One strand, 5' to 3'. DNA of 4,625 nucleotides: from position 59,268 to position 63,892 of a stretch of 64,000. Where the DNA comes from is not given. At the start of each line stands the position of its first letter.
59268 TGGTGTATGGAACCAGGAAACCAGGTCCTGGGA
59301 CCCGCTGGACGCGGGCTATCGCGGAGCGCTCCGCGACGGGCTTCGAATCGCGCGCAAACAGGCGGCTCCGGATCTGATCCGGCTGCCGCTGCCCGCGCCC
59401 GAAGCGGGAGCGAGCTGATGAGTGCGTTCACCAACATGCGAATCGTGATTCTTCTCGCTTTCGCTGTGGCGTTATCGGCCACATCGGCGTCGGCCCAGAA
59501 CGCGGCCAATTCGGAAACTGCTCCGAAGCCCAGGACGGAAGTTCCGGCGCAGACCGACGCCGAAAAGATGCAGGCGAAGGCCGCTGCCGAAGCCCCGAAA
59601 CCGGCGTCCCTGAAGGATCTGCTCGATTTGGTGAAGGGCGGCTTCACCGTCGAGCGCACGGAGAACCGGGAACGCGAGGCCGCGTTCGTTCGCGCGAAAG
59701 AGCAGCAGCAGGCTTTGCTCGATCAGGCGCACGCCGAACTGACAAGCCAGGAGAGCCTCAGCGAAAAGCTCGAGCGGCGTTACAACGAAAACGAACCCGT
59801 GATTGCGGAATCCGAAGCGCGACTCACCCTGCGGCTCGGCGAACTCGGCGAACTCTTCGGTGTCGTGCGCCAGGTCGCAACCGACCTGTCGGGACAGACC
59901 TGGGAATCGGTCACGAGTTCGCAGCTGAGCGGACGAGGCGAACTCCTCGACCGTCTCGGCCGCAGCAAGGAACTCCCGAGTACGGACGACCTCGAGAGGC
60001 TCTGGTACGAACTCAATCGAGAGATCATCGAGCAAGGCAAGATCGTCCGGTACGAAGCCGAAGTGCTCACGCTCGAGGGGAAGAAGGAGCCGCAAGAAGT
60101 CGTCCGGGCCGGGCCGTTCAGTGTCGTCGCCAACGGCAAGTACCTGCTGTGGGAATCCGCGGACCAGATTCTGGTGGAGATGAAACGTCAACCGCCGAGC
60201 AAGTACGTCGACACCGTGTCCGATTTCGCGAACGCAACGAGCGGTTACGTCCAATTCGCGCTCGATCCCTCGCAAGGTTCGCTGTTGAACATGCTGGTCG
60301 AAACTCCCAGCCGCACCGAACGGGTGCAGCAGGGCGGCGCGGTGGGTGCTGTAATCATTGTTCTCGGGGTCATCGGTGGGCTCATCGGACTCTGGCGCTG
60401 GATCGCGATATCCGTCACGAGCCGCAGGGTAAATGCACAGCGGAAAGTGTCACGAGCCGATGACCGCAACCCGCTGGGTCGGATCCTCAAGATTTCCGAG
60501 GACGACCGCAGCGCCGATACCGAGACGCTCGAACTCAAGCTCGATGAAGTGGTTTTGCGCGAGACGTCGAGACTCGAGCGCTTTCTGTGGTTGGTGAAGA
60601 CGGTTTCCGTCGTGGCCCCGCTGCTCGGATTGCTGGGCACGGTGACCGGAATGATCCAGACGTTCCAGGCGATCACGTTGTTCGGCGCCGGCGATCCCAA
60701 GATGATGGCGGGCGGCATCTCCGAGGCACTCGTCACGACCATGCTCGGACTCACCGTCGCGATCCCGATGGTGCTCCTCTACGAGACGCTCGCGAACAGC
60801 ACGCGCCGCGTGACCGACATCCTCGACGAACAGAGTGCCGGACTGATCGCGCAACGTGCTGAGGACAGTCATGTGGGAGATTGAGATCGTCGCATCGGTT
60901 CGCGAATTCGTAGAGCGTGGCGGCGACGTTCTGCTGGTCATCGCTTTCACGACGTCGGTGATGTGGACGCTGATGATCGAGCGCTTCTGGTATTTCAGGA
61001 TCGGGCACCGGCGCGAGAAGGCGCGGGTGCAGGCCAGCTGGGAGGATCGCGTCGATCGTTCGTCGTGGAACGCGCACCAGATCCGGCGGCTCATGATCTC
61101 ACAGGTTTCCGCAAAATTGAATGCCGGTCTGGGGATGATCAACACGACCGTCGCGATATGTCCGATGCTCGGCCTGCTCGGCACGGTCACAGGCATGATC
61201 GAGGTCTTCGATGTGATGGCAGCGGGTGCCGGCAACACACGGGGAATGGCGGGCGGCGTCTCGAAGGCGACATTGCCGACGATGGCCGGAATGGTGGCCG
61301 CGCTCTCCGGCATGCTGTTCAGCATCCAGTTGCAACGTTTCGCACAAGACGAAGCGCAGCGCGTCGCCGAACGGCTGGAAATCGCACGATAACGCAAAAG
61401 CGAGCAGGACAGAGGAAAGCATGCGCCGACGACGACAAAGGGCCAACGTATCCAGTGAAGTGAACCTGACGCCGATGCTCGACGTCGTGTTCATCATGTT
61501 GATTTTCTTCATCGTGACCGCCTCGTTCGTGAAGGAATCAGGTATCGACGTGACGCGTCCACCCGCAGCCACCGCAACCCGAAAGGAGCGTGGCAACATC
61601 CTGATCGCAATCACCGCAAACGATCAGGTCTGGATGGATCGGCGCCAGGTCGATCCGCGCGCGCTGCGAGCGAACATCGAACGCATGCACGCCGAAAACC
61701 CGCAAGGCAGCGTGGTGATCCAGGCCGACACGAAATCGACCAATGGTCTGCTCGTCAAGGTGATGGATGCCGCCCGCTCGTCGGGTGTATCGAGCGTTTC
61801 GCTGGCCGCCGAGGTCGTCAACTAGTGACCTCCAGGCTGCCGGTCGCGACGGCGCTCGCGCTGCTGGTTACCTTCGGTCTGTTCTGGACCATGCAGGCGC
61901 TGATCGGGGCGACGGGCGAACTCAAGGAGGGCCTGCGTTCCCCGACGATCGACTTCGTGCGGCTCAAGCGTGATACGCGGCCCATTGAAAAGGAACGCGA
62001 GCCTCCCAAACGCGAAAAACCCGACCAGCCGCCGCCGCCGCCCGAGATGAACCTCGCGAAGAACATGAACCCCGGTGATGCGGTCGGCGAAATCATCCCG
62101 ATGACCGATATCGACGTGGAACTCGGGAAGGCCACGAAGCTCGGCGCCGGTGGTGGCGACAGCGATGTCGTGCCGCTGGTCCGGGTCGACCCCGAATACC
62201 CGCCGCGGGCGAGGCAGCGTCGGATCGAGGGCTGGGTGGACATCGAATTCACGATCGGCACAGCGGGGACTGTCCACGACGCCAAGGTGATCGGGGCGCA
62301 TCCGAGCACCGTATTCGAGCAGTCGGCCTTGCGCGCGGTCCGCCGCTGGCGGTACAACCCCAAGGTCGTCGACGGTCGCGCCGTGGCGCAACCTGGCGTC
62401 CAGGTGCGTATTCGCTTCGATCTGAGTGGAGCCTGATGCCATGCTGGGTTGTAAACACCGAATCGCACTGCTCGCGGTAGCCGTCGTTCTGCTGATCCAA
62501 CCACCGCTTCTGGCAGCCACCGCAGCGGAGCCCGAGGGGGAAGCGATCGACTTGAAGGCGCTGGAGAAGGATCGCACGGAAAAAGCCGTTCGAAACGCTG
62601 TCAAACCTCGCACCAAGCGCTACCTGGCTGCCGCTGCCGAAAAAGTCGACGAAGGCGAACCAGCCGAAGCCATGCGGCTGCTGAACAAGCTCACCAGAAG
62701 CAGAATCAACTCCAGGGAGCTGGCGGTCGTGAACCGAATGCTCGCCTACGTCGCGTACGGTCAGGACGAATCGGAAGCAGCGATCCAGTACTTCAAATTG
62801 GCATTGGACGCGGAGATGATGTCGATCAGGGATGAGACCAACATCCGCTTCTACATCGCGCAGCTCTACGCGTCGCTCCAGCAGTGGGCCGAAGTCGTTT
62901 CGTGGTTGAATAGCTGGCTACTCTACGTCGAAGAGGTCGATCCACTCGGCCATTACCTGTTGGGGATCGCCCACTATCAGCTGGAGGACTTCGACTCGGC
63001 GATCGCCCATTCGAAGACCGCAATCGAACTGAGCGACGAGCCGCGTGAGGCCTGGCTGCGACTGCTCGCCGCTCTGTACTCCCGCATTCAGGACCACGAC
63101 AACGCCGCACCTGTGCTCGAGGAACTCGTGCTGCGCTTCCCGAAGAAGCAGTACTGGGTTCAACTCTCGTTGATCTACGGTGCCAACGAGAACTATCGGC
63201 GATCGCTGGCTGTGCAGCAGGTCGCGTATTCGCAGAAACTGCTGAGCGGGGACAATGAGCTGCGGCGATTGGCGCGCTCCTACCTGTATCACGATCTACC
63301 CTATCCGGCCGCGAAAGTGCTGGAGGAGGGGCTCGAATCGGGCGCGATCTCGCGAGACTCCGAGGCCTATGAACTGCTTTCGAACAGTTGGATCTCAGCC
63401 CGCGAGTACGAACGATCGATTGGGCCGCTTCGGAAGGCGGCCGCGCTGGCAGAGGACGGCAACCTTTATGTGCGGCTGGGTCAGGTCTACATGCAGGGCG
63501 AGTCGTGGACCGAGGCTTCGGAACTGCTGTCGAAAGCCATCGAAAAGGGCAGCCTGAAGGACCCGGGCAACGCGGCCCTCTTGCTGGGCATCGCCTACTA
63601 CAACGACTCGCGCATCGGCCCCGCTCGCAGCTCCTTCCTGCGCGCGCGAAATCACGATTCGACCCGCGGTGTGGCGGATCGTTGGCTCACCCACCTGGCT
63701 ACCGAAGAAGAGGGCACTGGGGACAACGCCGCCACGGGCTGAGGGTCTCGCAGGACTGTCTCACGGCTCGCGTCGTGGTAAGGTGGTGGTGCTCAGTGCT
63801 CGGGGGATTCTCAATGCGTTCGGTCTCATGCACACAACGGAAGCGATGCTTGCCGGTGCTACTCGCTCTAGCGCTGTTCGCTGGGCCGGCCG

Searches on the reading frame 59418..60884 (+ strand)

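Call 46: search_protein_families(library=pfam, max_evalue=0.00001, proteins=[window:59418-60884:+])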
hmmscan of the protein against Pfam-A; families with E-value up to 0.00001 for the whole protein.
window:59418-60884:+ (488 aa): 1 family
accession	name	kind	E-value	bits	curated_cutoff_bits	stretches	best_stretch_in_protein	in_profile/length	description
PF01618.21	MotA_ExbB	-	3.9e-30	104.6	22.9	1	355-469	8-125/127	MotA/TolQ/ExbB proton channel family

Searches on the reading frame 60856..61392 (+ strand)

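Call 46: search_protein_families(library=pfam, max_evalue=0.00001, proteins=[window:60856-61392:+])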
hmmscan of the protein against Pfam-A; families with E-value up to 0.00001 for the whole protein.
window:60856-61392:+ (178 aa): 1 family
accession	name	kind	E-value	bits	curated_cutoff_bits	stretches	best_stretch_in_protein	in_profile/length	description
PF01618.21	MotA_ExbB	-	3.3e-21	75.8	22.9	1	69-170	23-125/127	MotA/TolQ/ExbB proton channel family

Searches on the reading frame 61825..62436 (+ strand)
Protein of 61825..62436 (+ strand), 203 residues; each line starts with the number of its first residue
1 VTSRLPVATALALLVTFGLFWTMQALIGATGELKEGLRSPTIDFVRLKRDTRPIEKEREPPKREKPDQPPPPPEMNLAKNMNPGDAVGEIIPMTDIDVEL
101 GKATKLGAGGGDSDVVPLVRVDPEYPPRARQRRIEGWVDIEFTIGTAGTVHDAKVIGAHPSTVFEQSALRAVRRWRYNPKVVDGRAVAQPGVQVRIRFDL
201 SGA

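Call 46: search_protein_families(library=pfam, max_evalue=0.00001, proteins=[window:61825-62436:+])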
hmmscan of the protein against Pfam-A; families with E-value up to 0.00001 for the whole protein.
window:61825-62436:+ (203 aa): 1 family
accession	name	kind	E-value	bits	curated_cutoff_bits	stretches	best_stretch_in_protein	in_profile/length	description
PF03544.19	TonB_C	-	1.1e-22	80.7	24.6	1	123-200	3-79/79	Gram-negative bacterial TonB protein C-terminal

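Call 61: find_encoding_contigs(protein=window:61825-62436:+, flank=10000, max_places=3)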
Protein window:61825-62436:+ (203 aa): 3 contigs read that carry it; 3 places shown.
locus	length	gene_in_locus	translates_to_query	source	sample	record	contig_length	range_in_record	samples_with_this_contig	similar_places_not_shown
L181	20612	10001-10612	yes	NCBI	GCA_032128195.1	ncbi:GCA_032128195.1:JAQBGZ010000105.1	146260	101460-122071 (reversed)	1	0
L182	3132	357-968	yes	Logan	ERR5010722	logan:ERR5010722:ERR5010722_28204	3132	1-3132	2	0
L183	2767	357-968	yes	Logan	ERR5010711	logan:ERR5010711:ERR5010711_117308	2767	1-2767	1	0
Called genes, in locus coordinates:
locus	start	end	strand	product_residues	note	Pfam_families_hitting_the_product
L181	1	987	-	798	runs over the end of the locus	PF13424:TPR_12 (faint), PF23914:TPR_CcmH_CycH (faint), PF13174:TPR_6 (faint), PF13181:TPR_8 (faint), PF13371:TPR_9 (faint), PF13414:TPR_11 (faint), PF13432:TPR_16 (weak), PF14559:TPR_19 (weak), +6 more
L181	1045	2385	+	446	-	PF00884:Sulfatase, PF01663:Phosphodiest, PF16347:SGSH_C (weak)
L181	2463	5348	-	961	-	PF07715:Plug, PF00593:TonB_dep_Rec_b-barrel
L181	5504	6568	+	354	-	-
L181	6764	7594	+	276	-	PF11932:DUF3450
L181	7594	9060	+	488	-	PF01618:MotA_ExbB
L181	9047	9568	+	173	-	PF01618:MotA_ExbB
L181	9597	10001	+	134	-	PF02472:ExbD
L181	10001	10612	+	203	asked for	PF03544:TonB_C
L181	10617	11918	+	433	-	PF23914:TPR_CcmH_CycH (faint), PF12895:ANAPC3 (faint), PF07719:TPR_2 (faint), PF13181:TPR_8 (faint), PF13424:TPR_12 (faint), PF13428:TPR_14 (faint), PF13432:TPR_16 (faint), PF14559:TPR_19 (faint), +1 more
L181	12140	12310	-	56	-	-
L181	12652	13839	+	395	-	PF02771:Acyl-CoA_dh_N, PF02770:Acyl-CoA_dh_M, PF00441:Acyl-CoA_dh_1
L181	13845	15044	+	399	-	PF02515:CoA_transf_3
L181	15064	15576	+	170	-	PF13452:FAS1_DH_region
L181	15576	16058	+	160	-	-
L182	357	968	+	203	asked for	PF03544:TonB_C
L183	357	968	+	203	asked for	PF03544:TonB_C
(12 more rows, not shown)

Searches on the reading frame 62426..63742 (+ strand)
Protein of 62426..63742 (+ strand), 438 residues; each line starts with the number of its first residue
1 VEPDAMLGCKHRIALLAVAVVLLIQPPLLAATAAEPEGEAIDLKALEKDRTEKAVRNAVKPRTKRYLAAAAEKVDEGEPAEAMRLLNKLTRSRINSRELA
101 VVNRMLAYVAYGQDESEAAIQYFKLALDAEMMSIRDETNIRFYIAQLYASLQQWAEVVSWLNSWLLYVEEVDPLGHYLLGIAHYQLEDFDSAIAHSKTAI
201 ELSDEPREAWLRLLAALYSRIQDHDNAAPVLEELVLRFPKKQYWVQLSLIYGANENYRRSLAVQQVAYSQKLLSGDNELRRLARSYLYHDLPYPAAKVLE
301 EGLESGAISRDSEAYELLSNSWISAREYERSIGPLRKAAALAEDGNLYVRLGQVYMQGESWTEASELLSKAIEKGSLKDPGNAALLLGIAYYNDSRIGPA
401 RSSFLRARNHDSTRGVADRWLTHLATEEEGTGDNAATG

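Call 46: search_protein_families(library=pfam, max_evalue=0.00001, proteins=[window:62426-63742:+])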
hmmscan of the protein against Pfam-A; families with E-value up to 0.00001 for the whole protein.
window:62426-63742:+ (438 aa): 9 families
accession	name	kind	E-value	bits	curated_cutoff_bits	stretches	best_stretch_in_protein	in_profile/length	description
PF13432.12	TPR_16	-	1.9e-11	44.6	32.7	0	177-235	1-58/65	Tetratricopeptide repeat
PF13428.12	TPR_14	-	7.6e-11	42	23.5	0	209-247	3-41/44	Tetratricopeptide repeat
PF07719.23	TPR_2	-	2.1e-10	40.3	27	0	174-203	2-31/34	Tetratricopeptide repeat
PF14559.12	TPR_19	-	6.9e-10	39.6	25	0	185-244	3-62/68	Tetratricopeptide repeat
PF00515.34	TPR_1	-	1.5e-09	37.7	27.8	0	175-202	3-30/34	Tetratricopeptide repeat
PF13424.12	TPR_12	-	9e-09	35.9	30.1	0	177-233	7-70/77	Tetratricopeptide repeat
PF13181.12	TPR_8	-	2.1e-08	34.1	25.7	0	176-203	4-31/34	Tetratricopeptide repeat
PF12895.13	ANAPC3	-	3.6e-06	27.6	27.2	0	133-195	18-78/82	Anaphase-promoting complex, cyclosome, subunit 3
PF23914.1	TPR_CcmH_CycH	-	5.2e-06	26.8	42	0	66-127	90-148/158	Cytochrome c-type biogenesis protein H TPR domain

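Call 60: list_cluster_members(proteins=[window:62426-63742:+, window:61825-62436:+, window:61460-61825:+, window:60856-61392:+, window:59418-60884:+, window:59274-60884:+, window:60963-61463:+, window:61226-61825:+])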
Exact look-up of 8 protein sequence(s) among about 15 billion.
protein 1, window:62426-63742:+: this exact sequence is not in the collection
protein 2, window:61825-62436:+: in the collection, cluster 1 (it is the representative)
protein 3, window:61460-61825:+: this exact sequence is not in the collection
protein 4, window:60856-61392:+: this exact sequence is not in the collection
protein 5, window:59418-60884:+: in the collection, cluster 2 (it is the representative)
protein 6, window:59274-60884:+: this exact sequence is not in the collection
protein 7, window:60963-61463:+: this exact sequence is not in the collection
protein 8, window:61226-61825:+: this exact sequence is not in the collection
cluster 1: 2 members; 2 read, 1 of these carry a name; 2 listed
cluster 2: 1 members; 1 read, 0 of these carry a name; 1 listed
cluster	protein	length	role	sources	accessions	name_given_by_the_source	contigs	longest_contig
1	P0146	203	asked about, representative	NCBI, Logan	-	-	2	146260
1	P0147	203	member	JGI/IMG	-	protein TonB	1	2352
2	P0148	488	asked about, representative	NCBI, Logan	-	-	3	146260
